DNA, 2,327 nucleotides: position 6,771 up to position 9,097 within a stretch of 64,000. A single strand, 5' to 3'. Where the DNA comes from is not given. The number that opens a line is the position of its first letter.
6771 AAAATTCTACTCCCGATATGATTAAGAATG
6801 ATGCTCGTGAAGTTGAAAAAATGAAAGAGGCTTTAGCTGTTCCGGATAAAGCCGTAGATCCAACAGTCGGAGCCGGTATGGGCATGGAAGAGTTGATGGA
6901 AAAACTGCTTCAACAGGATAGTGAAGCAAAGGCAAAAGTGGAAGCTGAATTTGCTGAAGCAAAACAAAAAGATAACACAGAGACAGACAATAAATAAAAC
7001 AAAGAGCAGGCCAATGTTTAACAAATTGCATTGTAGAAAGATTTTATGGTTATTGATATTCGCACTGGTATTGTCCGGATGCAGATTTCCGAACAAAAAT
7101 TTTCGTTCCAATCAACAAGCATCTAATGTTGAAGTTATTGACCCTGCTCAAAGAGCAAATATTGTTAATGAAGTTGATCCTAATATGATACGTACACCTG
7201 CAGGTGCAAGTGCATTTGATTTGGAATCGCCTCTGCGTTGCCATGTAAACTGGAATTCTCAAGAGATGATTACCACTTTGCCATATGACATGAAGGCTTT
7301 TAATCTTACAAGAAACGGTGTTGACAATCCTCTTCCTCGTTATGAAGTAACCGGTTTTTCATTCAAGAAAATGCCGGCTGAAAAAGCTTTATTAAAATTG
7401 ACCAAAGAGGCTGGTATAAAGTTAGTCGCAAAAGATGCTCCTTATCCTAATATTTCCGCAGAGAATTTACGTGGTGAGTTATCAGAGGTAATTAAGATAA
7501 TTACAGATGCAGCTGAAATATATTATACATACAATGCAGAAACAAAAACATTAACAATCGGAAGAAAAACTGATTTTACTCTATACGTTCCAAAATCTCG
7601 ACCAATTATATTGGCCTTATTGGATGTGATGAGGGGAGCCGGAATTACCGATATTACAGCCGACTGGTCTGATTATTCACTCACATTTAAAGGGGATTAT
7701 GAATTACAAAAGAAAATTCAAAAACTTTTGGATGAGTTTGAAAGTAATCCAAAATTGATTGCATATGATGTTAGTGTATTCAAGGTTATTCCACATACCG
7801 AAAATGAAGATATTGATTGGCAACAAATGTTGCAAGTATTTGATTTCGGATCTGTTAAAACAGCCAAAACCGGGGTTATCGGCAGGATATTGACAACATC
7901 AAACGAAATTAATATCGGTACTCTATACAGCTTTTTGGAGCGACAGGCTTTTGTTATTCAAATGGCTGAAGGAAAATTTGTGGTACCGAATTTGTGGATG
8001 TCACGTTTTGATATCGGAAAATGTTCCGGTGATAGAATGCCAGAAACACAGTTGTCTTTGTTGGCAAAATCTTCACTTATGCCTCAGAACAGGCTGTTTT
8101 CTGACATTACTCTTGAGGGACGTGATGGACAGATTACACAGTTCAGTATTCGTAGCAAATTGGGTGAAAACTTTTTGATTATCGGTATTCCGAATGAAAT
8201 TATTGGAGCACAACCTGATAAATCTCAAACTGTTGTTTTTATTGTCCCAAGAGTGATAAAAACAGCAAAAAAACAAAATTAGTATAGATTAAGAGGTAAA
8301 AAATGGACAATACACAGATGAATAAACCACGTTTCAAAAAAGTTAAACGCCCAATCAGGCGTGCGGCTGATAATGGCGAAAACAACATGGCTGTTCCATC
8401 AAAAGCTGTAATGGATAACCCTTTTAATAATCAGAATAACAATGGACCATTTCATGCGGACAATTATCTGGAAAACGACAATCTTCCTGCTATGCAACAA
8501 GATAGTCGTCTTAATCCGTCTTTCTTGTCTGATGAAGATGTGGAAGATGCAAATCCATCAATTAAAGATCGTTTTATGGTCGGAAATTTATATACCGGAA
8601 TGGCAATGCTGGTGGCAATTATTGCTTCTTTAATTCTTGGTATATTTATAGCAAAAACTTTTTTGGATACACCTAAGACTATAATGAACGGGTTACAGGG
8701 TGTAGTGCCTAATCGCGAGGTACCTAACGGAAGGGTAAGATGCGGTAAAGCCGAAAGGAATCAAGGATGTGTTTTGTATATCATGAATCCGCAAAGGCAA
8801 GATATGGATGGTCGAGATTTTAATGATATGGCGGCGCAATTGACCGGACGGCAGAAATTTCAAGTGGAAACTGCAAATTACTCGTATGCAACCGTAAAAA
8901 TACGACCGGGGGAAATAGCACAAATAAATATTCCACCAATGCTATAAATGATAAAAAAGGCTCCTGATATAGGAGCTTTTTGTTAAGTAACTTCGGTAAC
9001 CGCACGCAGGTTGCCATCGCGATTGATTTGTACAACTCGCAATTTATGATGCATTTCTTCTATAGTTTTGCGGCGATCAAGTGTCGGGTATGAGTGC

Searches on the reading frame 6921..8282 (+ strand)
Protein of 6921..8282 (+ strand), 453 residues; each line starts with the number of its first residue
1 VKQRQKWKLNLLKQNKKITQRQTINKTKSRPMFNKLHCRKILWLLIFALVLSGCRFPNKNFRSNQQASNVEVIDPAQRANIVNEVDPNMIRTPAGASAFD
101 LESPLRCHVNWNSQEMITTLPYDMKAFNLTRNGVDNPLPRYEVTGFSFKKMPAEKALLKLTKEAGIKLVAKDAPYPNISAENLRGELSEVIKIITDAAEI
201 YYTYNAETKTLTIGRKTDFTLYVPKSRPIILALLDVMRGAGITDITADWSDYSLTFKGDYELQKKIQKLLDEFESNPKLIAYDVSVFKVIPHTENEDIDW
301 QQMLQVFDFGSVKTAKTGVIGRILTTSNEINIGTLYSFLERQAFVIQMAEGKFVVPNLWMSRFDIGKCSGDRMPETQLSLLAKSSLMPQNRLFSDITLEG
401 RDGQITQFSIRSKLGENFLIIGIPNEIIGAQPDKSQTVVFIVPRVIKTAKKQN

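Call 11: search_protein_families(library=ncbifam, proteins=[window:6921-8282:+], max_evalue=0.001)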
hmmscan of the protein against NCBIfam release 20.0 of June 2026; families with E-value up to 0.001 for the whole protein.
window:6921-8282:+ (453 aa): 0 families

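Call 35: search_protein_families(library=pfam, proteins=[window:6921-8282:+], max_evalue=0.1)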
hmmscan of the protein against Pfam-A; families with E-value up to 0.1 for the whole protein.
window:6921-8282:+ (453 aa): 1 family
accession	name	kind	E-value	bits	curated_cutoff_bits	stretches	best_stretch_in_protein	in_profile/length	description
PF18124.7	Kindlin_2_N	-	0.036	14.7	23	1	230-274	37-75/89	Kindlin-2 N-terminal domain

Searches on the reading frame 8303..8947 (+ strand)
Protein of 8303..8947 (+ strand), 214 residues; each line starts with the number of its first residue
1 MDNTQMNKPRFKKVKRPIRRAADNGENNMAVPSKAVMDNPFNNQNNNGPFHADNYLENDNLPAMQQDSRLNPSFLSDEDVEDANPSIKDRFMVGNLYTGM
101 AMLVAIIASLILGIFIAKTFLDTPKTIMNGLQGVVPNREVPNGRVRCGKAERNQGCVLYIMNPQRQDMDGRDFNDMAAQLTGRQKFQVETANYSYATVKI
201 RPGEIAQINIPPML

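Call 11: search_protein_families(library=ncbifam, proteins=[window:8303-8947:+], max_evalue=0.001)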
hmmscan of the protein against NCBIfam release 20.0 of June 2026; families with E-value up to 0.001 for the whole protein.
window:8303-8947:+ (214 aa): 0 families

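Call 35: search_protein_families(library=pfam, proteins=[window:8303-8947:+], max_evalue=0.1)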
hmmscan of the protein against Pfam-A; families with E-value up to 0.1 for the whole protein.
window:8303-8947:+ (214 aa): 1 family
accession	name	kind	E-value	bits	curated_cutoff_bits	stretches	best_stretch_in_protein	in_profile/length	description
PF23906.1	DUF7248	-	0.011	16.1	27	1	101-135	19-51/58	Family of unknown function (DUF7248)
